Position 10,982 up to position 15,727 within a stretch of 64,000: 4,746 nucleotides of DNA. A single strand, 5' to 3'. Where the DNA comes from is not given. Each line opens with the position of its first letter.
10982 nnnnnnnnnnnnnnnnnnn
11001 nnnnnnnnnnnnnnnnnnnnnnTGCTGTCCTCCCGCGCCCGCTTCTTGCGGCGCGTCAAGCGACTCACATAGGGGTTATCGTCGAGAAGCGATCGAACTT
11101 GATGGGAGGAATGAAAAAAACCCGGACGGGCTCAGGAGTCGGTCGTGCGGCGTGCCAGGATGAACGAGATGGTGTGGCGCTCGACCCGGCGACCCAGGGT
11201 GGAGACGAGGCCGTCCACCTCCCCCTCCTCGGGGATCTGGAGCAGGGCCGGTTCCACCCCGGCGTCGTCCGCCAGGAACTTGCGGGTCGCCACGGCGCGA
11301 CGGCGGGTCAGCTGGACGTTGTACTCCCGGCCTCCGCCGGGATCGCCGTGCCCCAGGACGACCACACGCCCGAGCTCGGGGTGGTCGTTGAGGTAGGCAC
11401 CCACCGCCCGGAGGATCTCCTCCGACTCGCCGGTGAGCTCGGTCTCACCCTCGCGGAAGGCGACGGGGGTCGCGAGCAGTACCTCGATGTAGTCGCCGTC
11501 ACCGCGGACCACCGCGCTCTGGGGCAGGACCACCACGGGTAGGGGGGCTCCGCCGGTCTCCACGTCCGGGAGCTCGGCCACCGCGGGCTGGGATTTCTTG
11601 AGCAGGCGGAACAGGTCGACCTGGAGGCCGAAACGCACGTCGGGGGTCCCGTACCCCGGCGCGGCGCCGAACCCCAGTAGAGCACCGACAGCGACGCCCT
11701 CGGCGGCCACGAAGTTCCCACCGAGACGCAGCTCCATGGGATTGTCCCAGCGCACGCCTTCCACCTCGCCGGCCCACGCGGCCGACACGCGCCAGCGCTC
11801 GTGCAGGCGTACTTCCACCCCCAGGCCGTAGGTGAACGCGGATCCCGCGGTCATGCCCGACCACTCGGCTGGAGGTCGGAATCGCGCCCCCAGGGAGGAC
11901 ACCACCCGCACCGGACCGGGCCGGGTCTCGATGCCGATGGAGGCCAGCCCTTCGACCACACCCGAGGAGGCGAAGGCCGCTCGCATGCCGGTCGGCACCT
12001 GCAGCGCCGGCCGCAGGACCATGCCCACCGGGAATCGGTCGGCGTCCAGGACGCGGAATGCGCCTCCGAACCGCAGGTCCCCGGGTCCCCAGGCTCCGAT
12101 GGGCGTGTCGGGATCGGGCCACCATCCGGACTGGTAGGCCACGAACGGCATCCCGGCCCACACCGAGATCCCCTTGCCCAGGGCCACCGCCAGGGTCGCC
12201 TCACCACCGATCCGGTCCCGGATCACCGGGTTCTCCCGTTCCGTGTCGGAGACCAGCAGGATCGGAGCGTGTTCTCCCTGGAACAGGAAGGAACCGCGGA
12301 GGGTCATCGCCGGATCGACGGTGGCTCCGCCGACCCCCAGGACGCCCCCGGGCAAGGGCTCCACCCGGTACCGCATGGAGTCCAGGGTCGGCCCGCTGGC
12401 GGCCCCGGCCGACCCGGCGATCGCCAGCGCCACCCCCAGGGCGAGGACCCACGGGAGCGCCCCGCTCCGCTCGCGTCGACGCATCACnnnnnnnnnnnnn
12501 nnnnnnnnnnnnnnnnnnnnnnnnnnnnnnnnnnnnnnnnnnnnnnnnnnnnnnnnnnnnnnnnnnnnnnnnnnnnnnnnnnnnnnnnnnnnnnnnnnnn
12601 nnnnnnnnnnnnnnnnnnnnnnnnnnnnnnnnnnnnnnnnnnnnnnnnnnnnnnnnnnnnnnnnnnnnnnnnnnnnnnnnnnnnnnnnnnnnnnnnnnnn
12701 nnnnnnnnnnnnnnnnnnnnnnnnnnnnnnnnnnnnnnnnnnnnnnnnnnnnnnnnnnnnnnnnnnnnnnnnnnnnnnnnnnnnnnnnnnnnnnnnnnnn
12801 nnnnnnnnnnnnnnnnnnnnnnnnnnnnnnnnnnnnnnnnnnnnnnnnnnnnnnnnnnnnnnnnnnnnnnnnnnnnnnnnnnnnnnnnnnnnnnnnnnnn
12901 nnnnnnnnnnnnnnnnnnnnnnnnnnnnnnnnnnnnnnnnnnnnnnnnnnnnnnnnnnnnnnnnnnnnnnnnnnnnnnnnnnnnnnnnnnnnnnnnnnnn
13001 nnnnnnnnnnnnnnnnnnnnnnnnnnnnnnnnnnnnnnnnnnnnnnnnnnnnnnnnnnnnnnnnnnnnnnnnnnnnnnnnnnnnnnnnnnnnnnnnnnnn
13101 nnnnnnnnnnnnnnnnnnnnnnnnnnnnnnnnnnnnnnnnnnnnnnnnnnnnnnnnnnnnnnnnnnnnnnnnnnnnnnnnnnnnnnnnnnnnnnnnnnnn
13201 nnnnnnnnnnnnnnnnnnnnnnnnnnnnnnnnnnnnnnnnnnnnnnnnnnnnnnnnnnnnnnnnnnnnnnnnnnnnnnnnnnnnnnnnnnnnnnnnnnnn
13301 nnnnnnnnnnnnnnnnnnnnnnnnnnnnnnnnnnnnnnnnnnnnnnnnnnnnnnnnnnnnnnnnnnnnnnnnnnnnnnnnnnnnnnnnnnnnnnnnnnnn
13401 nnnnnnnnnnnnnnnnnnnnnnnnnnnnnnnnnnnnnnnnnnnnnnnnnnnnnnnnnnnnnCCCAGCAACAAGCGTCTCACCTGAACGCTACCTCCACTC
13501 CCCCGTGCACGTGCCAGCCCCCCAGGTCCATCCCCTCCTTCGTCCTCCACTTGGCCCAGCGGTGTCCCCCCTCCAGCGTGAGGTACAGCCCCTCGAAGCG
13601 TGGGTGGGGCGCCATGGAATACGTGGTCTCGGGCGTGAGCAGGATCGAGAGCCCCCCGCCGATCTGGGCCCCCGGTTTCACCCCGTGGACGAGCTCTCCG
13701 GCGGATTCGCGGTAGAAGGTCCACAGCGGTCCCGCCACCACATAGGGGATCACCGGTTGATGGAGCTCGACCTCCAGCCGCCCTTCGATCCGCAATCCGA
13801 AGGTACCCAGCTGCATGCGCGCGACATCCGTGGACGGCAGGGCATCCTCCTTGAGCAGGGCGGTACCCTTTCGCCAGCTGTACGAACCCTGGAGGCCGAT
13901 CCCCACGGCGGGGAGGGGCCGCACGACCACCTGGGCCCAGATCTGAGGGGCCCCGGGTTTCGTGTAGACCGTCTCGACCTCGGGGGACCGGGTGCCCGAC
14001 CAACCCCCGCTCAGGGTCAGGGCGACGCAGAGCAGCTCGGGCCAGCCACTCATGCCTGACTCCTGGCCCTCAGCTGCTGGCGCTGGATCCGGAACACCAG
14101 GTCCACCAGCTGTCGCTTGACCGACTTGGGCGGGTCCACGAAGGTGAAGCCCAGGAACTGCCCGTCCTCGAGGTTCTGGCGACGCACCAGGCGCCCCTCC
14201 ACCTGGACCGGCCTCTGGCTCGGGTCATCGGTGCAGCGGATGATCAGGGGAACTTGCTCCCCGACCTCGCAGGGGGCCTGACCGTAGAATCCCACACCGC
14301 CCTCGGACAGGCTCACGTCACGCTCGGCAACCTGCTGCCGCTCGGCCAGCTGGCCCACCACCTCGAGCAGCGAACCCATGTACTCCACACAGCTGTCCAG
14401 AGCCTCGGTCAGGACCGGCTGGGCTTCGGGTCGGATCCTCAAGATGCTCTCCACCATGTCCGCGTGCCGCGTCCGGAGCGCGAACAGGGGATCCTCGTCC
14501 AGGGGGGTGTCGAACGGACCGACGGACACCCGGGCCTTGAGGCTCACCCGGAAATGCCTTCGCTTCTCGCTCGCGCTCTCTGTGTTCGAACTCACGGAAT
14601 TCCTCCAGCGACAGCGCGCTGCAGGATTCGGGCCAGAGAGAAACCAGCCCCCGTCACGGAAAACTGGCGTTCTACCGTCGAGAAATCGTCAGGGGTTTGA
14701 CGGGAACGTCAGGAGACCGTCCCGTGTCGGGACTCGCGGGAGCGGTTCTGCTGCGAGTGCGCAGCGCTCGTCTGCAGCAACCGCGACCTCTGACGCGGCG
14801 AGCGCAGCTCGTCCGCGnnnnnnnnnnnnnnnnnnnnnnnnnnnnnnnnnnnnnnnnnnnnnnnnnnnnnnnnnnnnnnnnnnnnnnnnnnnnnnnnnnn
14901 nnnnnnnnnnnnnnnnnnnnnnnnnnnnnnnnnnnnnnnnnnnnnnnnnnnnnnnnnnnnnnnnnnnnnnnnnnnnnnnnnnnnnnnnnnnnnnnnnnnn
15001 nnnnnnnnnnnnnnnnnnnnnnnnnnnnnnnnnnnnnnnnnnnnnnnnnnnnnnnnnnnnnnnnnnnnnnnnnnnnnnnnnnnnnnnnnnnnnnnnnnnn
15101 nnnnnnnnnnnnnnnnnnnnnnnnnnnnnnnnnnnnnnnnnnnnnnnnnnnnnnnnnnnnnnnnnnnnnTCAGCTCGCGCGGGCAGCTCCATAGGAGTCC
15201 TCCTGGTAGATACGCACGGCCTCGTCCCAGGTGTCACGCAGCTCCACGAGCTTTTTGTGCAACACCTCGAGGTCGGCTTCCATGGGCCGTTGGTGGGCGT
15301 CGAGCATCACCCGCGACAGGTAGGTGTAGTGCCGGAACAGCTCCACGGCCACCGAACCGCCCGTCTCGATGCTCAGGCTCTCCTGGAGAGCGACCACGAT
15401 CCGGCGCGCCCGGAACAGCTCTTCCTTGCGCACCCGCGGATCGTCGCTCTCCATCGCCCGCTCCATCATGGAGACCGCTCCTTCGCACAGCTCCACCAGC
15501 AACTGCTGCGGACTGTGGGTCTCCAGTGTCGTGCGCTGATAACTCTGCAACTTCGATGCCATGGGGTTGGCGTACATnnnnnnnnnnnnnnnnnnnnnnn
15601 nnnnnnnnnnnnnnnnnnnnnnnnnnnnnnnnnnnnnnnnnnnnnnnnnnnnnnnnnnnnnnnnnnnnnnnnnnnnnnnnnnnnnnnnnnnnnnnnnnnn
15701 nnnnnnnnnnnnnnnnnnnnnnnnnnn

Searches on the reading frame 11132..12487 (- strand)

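Call 9: search_protein_families(library=pfam, proteins=[window:11132-12487:-])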
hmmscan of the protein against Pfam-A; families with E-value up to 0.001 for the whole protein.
window:11132-12487:- (451 aa): 1 family
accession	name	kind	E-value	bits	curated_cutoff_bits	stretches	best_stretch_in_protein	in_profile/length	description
PF00691.25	OmpA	-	3.3e-10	40.6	27.2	1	344-427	2-85/98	OmpA family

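Call 58: search_protein_families(library=ncbifam, proteins=[window:11132-12487:-], max_evalue=0.01)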
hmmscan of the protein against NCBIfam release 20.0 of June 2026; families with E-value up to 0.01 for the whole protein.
window:11132-12487:- (451 aa): 13 families
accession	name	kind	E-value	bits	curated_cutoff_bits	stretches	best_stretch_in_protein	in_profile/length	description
NF033763.1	exchanger_TraB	exception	2.2e-18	65.5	700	2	336-413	388-464/522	outer membrane exchange protein TraB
NF053611.1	YiaD_Gzip_OmpA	equivalog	2.4e-11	43.7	175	1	325-423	87-183/206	YiaD family glycine zipper/OmpA-like lipoprotein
NF053612.1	anchor_PA1041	equivalog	4.2e-09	36.7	250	1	299-424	89-213/236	PA1041 family peptidoglycan-binding anchor lipoprotein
TIGR02802.1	Pal_lipo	equivalog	7.8e-09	35.6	125.35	1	343-417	3-75/104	peptidoglycan-associated lipoprotein Pal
NF053585.1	OMP_LP_YfiB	equivalog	3.5e-07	30.2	128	1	335-423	51-137/163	outer membrane lipoprotein YfiB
NF053613.1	OMP_toxin_LptF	equivalog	2e-05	24.4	400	1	342-416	143-215/256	lipotoxin F family OmpA-related lipoprotein LptF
TIGR03350.1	type_VI_ompA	equivalog_domain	4.7e-05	23.4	139.8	1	327-409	17-101/137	type VI secretion system protein TssL, long form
NF045787.1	OmpABordt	equivalog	7.6e-05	22.5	200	1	349-427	94-170/194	outer membrane protein OmpA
NF008067.1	PRK10802.1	equivalog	8.2e-05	22.5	261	1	351-411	78-136/171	peptidoglycan-associated lipoprotein Pal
TIGR03789.1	pdsO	hypoth_equivalog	0.00048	19.9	152.2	1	335-423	134-220/243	sortase-associated OmpA-like protein PdsO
NF008071.1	PRK10808.1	equivalog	0.00074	19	277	1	342-407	233-299/358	porin OmpA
NF007804.1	PRK10510.1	equivalog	0.0046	16.3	307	0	327-401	99-172/219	OmpA family lipoprotein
NF047726.1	AutTranAdhPGAsTpgA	equivalog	0.0056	15.9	350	1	356-440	172-255/268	trimeric autotransporter adhesin/peptidogylcan-associated protein TpgA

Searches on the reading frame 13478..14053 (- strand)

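Call 9: search_protein_families(library=pfam, proteins=[window:13478-14053:-])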
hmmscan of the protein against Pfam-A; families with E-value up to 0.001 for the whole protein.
window:13478-14053:- (191 aa): 0 families

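Call 58: search_protein_families(library=ncbifam, proteins=[window:13478-14053:-], max_evalue=0.01)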
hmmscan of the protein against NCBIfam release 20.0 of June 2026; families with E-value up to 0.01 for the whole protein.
window:13478-14053:- (191 aa): 1 family
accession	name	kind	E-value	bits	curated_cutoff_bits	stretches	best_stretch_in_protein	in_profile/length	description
NF040596.1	MXAN_2562_fam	subfamily_domain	1.1e-07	31.7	100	1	45-186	48-204/208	MXAN_2562 family outer membrane beta-barrel protein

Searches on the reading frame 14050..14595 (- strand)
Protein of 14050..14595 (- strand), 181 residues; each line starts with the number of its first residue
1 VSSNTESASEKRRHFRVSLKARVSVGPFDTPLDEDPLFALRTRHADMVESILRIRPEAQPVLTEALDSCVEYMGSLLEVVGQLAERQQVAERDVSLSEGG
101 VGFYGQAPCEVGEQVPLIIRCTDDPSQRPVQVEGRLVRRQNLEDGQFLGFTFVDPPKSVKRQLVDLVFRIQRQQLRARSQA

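Call 9: search_protein_families(library=pfam, proteins=[window:14050-14595:-])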
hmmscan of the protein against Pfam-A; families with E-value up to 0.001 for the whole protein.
window:14050-14595:- (181 aa): 1 family
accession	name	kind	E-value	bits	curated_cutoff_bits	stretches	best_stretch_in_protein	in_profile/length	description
PF07238.19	PilZ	-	2.8e-10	40.9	22.5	1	87-169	21-102/102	PilZ domain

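Call 36: find_homologous_proteins(query=window:14050-14595:-)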
Query window:14050-14595:- (181 aa): 7 proteins with E <= 0.001 among 121 candidates.
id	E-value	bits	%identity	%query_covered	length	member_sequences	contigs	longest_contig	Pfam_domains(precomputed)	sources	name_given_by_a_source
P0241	1.6e-111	388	99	100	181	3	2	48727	PF07238.20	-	-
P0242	1.7e-100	352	88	100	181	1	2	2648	PF07238.20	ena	-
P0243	1.7e-95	335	86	100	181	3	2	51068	PF07238.20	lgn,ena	-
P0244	9.3e-88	310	77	93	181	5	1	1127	PF07238.20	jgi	-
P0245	1.6e-87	309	77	93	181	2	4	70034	PF07238.20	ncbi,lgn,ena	-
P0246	2.6e-86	306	74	99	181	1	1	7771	PF07238.20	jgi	jgi:hypothetical protein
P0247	4.9e-38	149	44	96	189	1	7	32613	PF07238.20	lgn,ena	-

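Call 37: find_encoding_contigs(protein=P0245, flank=6000, max_places=1)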
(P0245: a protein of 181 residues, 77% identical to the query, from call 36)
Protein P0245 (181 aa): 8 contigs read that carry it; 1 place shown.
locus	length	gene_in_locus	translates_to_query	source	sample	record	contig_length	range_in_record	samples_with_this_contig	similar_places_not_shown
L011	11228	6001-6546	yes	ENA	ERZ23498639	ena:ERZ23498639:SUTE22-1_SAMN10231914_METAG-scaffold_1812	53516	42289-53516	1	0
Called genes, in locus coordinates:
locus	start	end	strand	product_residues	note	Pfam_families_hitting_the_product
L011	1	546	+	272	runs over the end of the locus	PF00669:Flagellin_N, PF00700:Flagellin_C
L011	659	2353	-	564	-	PF13524:Glyco_trans_1_2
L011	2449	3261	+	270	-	PF00669:Flagellin_N, PF00700:Flagellin_C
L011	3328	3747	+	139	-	PF03646:FlaG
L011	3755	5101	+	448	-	PF02465:FliD_N, PF07195:FliD_C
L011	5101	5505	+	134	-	PF02561:FliS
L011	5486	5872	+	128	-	-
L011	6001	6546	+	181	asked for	PF07238:PilZ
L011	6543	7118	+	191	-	-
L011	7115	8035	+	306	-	-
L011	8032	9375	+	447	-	PF00691:OmpA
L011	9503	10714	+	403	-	PF13487:HD_5, PF01966:HD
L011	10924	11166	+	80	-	-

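Call 38: find_encoding_contigs(protein=P0247, flank=6000, max_places=1)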
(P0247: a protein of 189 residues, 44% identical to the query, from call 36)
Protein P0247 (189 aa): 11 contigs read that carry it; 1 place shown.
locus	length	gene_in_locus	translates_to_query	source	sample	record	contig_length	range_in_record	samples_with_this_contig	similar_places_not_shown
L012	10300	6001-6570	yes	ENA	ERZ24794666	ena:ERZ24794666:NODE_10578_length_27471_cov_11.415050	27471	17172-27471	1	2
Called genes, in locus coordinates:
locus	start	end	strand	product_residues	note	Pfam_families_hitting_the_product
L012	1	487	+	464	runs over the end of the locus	PF00460:Flg_bb_rod, PF22638:FlgK_D1, PF06429:Flg_bbr_C (weak)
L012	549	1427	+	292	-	PF00669:Flagellin_N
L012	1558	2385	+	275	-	PF00669:Flagellin_N, PF00700:Flagellin_C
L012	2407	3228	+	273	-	PF00669:Flagellin_N, PF00700:Flagellin_C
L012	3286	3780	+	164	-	PF03646:FlaG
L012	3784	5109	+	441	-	PF02465:FliD_N, PF07195:FliD_C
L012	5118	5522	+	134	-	PF02561:FliS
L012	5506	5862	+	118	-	-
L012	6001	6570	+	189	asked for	PF07238:PilZ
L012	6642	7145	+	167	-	-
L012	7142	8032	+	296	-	-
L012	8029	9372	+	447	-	PF00691:OmpA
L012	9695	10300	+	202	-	?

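Call 39: find_encoding_contigs(protein=P0246, flank=6000, max_places=1)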
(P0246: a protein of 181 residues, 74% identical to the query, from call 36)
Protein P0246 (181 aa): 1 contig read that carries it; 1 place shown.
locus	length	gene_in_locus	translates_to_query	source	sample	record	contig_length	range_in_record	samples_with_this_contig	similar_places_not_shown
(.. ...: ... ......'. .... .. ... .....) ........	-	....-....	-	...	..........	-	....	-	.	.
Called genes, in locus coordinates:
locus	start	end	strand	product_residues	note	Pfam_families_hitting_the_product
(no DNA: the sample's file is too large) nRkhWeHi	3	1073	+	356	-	?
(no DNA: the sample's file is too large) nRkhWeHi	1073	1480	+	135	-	PF02561:FliS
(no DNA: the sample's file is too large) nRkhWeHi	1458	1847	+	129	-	-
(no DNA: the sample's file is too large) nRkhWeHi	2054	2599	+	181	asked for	PF07238:PilZ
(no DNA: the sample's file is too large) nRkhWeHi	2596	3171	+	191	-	-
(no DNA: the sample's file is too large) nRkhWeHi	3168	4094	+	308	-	-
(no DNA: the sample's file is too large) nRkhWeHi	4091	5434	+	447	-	PF00691:OmpA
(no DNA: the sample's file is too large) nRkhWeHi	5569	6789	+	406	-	PF01966:HD, PF13487:HD_5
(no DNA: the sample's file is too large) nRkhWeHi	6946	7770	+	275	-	?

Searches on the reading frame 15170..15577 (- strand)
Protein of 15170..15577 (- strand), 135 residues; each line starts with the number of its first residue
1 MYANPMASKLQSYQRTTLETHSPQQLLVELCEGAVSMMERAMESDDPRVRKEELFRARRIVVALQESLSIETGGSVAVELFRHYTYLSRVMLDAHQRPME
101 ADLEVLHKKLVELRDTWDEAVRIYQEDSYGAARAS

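Call 9: search_protein_families(library=pfam, proteins=[window:15170-15577:-])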
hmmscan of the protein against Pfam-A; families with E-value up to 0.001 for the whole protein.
window:15170-15577:- (135 aa): 1 family
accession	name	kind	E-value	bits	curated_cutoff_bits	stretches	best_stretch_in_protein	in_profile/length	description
PF02561.19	FliS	-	1.5e-19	70.8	26.7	1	11-120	2-114/115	Flagellar protein FliS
